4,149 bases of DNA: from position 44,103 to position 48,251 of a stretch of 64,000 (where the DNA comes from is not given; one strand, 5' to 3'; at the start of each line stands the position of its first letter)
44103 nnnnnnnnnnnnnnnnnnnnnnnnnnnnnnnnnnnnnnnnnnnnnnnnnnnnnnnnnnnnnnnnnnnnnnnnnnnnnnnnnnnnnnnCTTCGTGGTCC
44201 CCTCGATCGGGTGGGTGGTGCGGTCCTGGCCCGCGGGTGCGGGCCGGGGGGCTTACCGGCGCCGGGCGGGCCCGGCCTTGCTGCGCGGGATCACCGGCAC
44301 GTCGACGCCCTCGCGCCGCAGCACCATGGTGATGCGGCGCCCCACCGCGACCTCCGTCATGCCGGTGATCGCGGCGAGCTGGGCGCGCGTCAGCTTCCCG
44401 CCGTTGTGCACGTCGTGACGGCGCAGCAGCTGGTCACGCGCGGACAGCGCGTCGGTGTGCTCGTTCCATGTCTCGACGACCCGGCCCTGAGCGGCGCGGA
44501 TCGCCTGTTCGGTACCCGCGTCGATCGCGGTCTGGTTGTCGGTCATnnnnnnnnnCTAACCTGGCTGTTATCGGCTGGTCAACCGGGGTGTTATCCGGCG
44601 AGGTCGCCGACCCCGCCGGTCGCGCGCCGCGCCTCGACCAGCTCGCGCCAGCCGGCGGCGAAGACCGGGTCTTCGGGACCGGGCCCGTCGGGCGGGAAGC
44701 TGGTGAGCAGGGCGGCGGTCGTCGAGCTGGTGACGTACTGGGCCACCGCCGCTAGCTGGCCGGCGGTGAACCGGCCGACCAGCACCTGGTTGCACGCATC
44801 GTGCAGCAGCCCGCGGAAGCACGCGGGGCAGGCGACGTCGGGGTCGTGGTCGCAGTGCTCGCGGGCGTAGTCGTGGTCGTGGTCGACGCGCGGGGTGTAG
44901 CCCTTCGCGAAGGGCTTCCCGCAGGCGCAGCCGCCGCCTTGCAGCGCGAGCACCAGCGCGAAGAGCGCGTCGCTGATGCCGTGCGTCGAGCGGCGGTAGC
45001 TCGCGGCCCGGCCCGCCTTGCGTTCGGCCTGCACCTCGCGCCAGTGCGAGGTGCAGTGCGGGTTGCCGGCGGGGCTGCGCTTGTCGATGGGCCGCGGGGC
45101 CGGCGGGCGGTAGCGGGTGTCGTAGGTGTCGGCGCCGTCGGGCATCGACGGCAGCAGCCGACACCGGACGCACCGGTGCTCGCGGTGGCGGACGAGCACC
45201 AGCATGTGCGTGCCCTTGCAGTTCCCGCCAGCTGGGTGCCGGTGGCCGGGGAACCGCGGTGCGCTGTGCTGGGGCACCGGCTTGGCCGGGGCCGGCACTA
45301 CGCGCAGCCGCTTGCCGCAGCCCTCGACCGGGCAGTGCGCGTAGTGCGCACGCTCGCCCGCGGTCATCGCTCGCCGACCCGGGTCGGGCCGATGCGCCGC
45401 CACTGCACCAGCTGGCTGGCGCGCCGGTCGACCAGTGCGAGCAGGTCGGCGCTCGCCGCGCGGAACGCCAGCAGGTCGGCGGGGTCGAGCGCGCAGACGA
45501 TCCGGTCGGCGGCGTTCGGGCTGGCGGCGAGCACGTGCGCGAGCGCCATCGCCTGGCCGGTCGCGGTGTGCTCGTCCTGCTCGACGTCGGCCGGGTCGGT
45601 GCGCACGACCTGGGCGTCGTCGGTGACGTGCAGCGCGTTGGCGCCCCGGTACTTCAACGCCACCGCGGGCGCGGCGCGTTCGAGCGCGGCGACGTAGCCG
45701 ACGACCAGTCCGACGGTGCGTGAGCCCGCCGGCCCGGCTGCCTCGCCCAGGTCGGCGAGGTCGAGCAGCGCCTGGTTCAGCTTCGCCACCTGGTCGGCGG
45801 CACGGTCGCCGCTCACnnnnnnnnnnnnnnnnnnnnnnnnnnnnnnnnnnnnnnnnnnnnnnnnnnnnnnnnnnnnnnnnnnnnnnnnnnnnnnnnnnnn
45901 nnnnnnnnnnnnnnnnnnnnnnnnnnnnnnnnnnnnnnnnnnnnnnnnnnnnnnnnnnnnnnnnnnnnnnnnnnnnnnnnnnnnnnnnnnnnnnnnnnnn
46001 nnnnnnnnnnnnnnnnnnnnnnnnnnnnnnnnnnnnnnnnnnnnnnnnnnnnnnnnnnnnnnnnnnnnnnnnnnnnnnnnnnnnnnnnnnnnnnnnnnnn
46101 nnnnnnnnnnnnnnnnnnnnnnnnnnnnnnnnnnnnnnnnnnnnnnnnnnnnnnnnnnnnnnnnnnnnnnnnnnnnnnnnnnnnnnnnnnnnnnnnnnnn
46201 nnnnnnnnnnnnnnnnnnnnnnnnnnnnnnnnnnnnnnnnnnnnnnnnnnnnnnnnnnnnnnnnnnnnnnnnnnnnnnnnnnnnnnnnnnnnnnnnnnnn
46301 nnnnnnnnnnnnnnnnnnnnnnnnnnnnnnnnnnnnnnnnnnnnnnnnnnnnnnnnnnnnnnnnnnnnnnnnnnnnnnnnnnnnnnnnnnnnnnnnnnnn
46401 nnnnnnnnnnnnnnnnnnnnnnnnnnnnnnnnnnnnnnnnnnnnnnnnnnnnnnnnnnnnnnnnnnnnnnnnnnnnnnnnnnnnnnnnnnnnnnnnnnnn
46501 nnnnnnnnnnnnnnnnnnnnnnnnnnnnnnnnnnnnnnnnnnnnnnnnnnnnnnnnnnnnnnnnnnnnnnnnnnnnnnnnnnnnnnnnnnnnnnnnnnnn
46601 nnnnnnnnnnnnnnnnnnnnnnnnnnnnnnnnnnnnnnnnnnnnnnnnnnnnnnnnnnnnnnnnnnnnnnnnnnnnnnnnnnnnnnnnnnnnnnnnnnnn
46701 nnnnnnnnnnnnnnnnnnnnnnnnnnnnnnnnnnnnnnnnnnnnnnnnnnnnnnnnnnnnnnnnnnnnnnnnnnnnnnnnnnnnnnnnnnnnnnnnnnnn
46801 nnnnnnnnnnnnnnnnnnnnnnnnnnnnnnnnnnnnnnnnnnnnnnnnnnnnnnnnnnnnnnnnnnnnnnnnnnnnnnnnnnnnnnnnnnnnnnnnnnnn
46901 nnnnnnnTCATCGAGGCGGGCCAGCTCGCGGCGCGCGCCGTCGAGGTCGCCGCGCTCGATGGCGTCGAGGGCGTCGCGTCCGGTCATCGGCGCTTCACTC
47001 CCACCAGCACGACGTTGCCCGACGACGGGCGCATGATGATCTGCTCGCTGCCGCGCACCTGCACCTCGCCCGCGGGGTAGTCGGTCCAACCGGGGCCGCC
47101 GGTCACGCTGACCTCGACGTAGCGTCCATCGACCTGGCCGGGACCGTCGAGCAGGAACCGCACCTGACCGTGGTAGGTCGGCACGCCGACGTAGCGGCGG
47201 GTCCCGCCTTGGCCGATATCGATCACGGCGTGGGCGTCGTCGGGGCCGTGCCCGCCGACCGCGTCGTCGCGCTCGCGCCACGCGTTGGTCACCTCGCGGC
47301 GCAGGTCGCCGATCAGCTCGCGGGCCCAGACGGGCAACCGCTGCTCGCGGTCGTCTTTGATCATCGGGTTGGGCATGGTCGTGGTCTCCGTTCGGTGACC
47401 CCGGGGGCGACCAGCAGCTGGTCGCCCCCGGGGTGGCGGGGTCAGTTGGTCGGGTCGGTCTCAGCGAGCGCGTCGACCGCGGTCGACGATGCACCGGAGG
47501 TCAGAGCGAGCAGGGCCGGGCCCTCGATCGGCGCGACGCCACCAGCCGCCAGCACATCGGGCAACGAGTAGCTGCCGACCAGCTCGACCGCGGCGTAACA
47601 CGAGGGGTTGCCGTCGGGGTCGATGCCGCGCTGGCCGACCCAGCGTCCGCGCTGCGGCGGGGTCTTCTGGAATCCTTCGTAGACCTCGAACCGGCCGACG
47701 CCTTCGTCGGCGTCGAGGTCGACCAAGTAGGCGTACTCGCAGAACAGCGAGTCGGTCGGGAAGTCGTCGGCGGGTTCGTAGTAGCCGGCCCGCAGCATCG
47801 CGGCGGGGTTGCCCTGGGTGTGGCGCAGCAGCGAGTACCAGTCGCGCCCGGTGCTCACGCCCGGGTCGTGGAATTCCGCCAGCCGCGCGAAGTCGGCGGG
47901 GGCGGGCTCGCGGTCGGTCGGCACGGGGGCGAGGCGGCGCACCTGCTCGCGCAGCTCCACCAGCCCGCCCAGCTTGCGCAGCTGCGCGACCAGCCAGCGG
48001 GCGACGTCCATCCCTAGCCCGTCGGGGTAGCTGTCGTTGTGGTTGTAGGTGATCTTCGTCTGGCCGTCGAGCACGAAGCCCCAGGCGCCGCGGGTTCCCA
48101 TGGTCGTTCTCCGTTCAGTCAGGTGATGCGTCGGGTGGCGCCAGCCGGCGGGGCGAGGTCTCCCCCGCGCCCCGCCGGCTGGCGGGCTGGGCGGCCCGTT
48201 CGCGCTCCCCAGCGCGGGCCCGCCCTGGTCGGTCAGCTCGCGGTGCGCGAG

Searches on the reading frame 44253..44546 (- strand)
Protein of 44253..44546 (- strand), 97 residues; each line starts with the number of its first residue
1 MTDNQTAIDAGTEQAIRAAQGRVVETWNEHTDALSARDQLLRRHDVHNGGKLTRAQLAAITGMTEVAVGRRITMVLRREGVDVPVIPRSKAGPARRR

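Call 13: search_protein_families(library=pfam, proteins=[window:44253-44546:-], max_evalue=0.01)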
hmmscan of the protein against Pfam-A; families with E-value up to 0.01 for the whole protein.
window:44253-44546:- (97 aa): 0 families

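Call 34: search_protein_families(library=phrogs, proteins=[window:44253-44546:-], max_evalue=0.01)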
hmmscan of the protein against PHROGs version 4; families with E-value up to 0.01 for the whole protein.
window:44253-44546:- (97 aa): 0 families

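Call 59: find_homologous_proteins(query=window:44253-44546:-, max_evalue=0.001)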
Query window:44253-44546:- (97 aa): 5 proteins with E <= 0.001 among 17 candidates.
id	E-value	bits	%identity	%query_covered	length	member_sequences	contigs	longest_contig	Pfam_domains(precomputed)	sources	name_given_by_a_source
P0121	8.1e-55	200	100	100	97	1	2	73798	-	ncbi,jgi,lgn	jgi:hypothetical protein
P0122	2.3e-39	151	78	99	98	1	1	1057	-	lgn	-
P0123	4.2e-39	150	77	100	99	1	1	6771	-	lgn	-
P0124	4.9e-37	143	79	93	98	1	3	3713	-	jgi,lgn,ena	-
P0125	1.7e-25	107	65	91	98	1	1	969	-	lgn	-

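Call 60: find_encoding_contigs(protein=P0123, flank=7000, max_places=2)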
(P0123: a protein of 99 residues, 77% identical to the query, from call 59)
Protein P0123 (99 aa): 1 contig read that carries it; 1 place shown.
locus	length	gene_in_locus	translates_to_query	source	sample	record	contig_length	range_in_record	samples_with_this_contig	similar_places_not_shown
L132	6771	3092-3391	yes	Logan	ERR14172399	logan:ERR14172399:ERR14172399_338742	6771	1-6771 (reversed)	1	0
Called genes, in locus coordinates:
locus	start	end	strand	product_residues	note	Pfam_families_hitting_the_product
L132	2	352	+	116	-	?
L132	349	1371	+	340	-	-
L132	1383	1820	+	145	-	-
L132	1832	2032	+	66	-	-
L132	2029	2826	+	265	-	-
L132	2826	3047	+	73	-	-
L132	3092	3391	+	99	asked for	-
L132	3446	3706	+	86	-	-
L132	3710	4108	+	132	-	-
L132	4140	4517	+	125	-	-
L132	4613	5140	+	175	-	-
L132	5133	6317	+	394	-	-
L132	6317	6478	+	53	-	-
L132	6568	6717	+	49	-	-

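Call 61: find_encoding_contigs(protein=P0124, flank=5000, max_places=3)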
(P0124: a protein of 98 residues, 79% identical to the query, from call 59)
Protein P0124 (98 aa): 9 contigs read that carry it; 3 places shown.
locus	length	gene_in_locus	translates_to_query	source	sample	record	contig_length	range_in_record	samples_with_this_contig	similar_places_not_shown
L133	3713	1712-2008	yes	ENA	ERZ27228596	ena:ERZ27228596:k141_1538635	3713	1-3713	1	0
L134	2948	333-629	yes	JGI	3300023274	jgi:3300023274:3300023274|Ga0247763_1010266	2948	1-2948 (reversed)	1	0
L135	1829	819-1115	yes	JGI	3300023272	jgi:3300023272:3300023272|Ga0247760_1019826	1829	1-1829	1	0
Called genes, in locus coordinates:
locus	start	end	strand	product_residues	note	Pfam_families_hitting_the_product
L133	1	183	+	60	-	?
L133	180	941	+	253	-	PF02945:Endonuclease_7 (weak)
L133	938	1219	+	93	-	-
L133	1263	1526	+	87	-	-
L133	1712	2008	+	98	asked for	-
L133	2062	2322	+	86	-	-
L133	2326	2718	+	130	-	-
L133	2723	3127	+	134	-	-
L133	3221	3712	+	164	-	?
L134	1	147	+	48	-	?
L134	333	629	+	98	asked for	-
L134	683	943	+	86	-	-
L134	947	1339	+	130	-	-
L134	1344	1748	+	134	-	-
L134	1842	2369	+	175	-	-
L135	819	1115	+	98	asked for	-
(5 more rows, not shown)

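Call 62: find_encoding_contigs(protein=P0125, flank=2000, max_places=2)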
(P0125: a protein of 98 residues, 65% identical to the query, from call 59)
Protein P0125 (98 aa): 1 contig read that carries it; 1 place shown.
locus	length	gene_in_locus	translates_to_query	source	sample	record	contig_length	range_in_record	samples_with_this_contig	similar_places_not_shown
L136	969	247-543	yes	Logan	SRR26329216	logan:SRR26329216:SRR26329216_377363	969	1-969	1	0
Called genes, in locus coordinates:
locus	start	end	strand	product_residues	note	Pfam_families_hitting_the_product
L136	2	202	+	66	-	?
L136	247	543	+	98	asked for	-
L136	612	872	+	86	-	-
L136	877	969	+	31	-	?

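Call 66: search_solved_structures(query=A1, max_evalue=10, show_alignments=2)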
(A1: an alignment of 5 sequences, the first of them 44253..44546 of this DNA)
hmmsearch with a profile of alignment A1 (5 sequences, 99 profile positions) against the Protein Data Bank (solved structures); distinct sequences matched with E-value up to 10: 7.
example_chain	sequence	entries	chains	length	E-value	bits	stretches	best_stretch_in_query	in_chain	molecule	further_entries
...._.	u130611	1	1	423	0.41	13.8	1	44-78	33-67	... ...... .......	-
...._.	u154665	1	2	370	0.73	13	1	21-78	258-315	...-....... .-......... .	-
8wov_B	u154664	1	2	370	0.73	13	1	21-78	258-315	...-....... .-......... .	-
3brc_A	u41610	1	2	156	0.8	12.9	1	13-67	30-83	Conserved protein of unknown function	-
8wop_A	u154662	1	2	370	1.3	12.3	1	22-78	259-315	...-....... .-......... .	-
3edu_A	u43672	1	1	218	6.4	10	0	3-41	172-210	Spectrin beta chain, erythrocyte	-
3f57_A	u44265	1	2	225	6.8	9.9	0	3-41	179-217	Spectrin beta chain, erythrocyte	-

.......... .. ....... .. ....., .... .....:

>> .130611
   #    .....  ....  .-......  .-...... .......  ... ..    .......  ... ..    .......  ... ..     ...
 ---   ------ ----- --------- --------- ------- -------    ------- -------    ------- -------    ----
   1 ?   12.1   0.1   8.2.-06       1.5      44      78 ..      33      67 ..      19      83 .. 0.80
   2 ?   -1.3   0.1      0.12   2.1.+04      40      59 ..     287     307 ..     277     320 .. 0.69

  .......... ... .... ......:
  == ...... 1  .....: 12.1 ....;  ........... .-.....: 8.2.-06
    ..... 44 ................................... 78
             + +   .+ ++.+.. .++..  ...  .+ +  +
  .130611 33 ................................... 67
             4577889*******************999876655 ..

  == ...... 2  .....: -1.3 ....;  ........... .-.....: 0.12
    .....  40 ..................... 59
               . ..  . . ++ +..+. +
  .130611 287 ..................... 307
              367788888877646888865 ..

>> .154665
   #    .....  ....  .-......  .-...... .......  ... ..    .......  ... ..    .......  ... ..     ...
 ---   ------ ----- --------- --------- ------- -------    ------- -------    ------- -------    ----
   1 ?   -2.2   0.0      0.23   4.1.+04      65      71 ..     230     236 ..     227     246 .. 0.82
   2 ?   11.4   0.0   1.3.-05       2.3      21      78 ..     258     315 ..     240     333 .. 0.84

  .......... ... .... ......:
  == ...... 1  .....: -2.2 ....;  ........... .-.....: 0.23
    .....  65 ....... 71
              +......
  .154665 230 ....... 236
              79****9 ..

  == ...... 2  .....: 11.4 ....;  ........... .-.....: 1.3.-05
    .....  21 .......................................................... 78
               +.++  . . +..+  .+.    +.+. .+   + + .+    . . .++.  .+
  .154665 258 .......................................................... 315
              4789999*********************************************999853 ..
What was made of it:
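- Tried and rejected: The sequence search gave only a non-significant ROK-family HTH match (call 66).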

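Call 72: predict_structure(alignment_id=A1)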
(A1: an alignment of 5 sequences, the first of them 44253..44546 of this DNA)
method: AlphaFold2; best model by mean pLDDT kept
length: 97 residues; sequences in the alignment: 5
mean_pLDDT: 83.3   pTM: 0.60
mean pLDDT of the five models: 83.3, 82.4, 81.9, 81.3, 77.6
residues with pLDDT >= 90: 58; 70-90: 20; 50-70: 12; < 50: 7
segments of 3 or more residues with pLDDT < 50: 93-97
pLDDT, mean of each block of 10 residues (from residue 1): 64 94 94 93 89 95 93 89 65 47
secondary structure, 60 per line:
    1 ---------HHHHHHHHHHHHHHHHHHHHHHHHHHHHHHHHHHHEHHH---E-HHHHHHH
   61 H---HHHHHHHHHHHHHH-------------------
elements in order: H10-44 H54-61 H65-78
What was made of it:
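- The structure model has pLDDT 83, with a long helix followed by a helix-turn-helix (call 72).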

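Call 74: fold_search(model_id=the predicted structure, library=pdb)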
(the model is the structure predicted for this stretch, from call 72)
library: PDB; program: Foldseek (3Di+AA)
matches with E <= 10: 723; with E <= 0.001: 0
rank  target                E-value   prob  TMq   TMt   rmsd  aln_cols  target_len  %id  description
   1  1ais_B                6.1e-01  0.77  0.32  0.17   3.4        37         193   30  TATA-BINDING PROTEIN/TRANSCRIPTION FACTOR (II)B/TATA-BOX COMPLEX FROM PYROCOCCUS WOESEI (released 1997-07-07)
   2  3hug_G                6.1e-01  0.28  0.28  0.35  11.2        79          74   23  Crystal structure of Mycobacterium tuberculosis anti-sigma factor RslA in complex with -35 promoter binding domain of  (released 2010-03-02)
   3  3hug_A                7.0e-01  0.28  0.28  0.34  11.6        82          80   23  Crystal structure of Mycobacterium tuberculosis anti-sigma factor RslA in complex with -35 promoter binding domain of  (released 2010-03-02)
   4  4yn8                  7.4e-01  0.77  0.35  0.19   3.1        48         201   25  Crystal Structure of Response Regulator ChrA in Heme-Sensing Two Component System (released 2015-08-19)
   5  8r7y_A                7.9e-01  0.75  0.39  0.14   4.6        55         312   13  Deoxyribonucleoside regulator DeoR in complex with the DNA operator (released 2024-06-19)
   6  1yio                  7.9e-01  0.41  0.36  0.18   9.2        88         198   20  Crystallographic structure of response regulator StyR from Pseudomonas fluorescens (released 2005-09-27)
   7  3hhg_G                8.5e-01  0.72  0.37  0.14   2.7        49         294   16  Structure of CrgA, a LysR-type transcriptional regulator from Neisseria meningitidis. (released 2009-07-07)
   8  5hsz_B                8.5e-01  0.28  0.26  0.16   5.4        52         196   25  Structure of the K. pneumonia SlmA protein bound to the C-terminal tail of the cytoskeletal cell division protein FtsZ (released 2016-04-13)
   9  3hug_C                8.5e-01  0.23  0.28  0.34  11.4        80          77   22  Crystal structure of Mycobacterium tuberculosis anti-sigma factor RslA in complex with -35 promoter binding domain of  (released 2010-03-02)
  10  1zlk_A                9.0e-01  0.77  0.36  0.51   2.5        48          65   23  Crystal Structure of the Mycobacterium tuberculosis Hypoxic Response Regulator DosR C-terminal Domain-DNA Complex (released 2006-01-31)
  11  7trv_D                9.6e-01  0.72  0.28  0.31   1.1        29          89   24  Crystal Structure of the DNA-Binding Domain of the LysR family Transcriptional Regulator YfbA from Yersinia pestis (released 2022-02-09)
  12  7trv_B                9.6e-01  0.38  0.32  0.35   6.0        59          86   24  Crystal Structure of the DNA-Binding Domain of the LysR family Transcriptional Regulator YfbA from Yersinia pestis (released 2022-02-09)
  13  3c57_A                1.0e+00  0.72  0.30  0.55   4.7        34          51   24  Crystal Structure of the Mycobacterium tuberculosis Hypoxic Response Regulator DosR C-terminal Domain Crystal Form II (released 2008-04-22)
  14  3hhg_A                1.0e+00  0.69  0.29  0.10   1.9        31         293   22  Structure of CrgA, a LysR-type transcriptional regulator from Neisseria meningitidis. (released 2009-07-07)
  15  3e6m_G                1.0e+00  0.30  0.33  0.24   8.9        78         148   22  The crystal structure of a MarR family transcriptional regulator from Silicibacter pomeroyi DSS. (released 2008-09-02)
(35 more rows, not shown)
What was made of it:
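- The best PDB fold hits are sigma region 4, DosR/NarL, DeoR and LysR DNA-binding domains (call 74).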

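Call 78: search_protein_families(library=pfam, proteins=[window:44253-44546:-], max_evalue=0.05)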
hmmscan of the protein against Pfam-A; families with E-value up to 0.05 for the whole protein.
window:44253-44546:- (97 aa): 2 families
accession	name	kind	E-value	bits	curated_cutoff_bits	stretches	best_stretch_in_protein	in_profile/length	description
PF01318.25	Bromo_coat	-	0.037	14.6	27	0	8-37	35-64/189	Bromovirus coat protein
PF05752.16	Calici_MSP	-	0.048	14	25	0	18-73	35-88/165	Calicivirus minor structural protein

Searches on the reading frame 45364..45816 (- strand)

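Call 34: search_protein_families(library=phrogs, proteins=[window:45364-45816:-], max_evalue=0.01)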
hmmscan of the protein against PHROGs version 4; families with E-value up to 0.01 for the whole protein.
window:45364-45816:- (150 aa): 0 families

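Call 77: search_protein_families(library=pfam, proteins=[window:45364-45816:-], max_evalue=0.05)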
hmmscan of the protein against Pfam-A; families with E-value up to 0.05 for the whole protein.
window:45364-45816:- (150 aa): 1 family
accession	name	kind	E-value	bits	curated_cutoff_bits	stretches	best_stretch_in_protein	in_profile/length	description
PF19255.4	DUF5902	-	0.01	16.5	29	1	105-145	9-46/104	Family of unknown function (DUF5902)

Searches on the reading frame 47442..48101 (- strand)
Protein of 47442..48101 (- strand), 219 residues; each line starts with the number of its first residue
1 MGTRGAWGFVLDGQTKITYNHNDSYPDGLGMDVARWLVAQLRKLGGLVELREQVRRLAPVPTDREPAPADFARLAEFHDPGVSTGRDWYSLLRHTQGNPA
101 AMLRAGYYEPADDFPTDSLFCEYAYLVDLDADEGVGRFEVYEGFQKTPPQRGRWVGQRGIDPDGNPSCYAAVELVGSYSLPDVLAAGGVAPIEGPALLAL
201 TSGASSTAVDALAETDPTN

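Call 34: search_protein_families(library=phrogs, proteins=[window:47442-48101:-], max_evalue=0.01)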
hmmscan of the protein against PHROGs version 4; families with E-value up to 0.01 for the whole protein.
window:47442-48101:- (219 aa): 1 family
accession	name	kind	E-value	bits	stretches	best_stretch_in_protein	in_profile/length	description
phrog_30528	-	unknown function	4.2e-25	89.7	1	1-159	1-154/183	-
